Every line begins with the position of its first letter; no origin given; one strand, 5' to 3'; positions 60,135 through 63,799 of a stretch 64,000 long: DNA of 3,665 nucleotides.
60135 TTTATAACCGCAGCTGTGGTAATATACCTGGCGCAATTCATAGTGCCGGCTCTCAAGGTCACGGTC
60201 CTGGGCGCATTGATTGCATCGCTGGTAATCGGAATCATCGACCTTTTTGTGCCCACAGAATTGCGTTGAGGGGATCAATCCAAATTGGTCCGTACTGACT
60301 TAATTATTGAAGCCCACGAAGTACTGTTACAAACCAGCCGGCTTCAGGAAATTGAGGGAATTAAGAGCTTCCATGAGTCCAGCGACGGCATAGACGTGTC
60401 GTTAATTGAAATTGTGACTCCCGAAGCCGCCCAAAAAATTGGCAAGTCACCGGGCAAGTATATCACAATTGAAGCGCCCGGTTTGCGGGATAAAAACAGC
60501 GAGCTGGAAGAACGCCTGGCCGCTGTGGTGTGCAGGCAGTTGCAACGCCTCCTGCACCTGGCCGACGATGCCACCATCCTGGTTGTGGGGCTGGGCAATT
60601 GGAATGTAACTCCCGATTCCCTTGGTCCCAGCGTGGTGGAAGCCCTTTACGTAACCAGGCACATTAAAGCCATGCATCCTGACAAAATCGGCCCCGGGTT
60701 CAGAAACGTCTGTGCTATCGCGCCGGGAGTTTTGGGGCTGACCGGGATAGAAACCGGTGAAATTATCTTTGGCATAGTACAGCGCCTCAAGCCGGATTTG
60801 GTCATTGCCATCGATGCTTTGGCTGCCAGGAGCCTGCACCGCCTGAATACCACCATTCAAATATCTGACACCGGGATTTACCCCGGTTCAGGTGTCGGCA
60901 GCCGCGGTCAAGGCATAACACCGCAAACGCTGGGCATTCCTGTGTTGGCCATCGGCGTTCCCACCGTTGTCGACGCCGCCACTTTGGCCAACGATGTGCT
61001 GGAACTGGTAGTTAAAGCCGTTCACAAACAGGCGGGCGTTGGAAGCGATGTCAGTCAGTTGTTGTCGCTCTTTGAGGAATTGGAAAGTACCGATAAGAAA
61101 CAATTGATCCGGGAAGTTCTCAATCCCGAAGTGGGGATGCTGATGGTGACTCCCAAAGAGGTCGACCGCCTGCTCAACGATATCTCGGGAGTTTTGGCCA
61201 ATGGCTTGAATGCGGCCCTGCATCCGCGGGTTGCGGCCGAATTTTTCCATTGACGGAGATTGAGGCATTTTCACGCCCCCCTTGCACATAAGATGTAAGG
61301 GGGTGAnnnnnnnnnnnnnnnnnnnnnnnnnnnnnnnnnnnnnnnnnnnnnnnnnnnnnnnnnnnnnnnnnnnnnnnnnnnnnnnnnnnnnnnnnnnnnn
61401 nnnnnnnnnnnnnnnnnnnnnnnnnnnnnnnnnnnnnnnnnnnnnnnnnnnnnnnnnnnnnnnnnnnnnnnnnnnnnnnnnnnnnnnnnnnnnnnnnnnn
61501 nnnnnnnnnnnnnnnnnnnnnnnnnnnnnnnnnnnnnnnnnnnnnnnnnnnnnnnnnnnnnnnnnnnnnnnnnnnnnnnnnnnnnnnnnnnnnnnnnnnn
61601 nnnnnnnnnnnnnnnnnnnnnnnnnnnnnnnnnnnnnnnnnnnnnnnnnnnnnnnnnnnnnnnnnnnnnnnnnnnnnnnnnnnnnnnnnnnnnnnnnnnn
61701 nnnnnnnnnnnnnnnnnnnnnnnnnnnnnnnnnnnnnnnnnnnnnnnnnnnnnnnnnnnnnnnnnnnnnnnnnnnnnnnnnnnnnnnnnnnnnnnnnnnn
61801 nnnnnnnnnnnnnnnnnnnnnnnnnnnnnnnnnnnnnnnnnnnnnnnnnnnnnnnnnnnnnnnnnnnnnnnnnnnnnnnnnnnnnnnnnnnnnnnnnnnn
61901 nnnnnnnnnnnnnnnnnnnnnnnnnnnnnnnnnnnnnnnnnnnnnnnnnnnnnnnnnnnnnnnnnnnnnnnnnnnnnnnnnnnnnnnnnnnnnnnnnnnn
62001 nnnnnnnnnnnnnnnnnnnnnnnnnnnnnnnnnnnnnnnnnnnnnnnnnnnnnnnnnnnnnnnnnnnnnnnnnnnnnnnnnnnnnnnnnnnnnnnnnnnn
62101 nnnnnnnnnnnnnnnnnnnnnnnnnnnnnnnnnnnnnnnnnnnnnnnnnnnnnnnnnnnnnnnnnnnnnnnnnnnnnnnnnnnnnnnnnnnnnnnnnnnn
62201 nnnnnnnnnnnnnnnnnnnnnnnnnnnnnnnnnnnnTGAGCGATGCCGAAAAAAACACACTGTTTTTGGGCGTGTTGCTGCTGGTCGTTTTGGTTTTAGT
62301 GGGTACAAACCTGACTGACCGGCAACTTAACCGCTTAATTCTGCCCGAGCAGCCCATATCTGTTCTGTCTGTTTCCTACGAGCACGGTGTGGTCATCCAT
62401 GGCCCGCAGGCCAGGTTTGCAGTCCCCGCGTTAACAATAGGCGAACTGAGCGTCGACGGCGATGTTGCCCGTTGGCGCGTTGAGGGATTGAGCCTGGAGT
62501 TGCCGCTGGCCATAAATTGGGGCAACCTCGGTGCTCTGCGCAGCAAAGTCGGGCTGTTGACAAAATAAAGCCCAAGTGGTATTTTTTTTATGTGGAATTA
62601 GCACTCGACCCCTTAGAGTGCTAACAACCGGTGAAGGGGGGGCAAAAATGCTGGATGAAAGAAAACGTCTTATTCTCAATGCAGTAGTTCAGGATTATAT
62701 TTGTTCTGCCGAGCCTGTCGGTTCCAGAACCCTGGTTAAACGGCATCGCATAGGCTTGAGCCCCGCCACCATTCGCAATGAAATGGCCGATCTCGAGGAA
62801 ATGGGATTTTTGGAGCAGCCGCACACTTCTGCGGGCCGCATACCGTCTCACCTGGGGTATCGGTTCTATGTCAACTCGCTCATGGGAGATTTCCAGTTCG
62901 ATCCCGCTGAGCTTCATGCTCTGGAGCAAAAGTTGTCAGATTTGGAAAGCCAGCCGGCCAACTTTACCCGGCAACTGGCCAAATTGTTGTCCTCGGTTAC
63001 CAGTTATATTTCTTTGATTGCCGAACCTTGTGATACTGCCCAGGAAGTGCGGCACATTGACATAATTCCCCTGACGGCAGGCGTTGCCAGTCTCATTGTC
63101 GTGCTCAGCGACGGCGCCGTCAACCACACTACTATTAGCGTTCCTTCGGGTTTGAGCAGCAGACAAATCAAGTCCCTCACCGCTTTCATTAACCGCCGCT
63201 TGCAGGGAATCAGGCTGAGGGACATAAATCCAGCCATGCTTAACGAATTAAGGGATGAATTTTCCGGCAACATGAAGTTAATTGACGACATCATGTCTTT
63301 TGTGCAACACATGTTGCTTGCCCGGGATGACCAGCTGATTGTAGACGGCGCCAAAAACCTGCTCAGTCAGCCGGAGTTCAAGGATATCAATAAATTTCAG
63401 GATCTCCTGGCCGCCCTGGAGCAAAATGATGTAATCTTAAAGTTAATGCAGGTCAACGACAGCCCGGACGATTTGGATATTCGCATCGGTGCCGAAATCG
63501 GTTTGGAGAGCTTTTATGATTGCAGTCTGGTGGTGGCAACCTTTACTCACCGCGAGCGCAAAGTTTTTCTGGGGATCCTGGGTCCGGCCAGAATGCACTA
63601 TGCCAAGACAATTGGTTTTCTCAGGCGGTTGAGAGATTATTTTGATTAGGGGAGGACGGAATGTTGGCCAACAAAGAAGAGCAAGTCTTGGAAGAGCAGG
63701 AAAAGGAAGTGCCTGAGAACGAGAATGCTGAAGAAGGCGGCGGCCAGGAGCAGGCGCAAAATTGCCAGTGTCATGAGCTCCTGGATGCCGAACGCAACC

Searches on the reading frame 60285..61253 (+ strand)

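Call 87: search_protein_families(library=pfam, proteins=[window:60285-61253:+], max_evalue=1e-10)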
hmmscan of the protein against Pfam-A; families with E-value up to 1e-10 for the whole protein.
window:60285-61253:+ (322 aa): 1 family
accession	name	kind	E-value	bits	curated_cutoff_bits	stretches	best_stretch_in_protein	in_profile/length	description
PF03418.19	Peptidase_A25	-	3.1e-106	355.7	27.8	2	8-253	2-253/353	Germination protease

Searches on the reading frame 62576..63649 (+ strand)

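Call 87: search_protein_families(library=pfam, proteins=[window:62576-63649:+], max_evalue=1e-10)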
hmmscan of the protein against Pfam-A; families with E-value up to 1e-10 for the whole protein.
window:62576-63649:+ (357 aa): 1 family
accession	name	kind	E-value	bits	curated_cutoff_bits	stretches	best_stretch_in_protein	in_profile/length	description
PF01628.27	HrcA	-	2e-53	182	22.2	1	132-346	5-215/215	HrcA protein C terminal domain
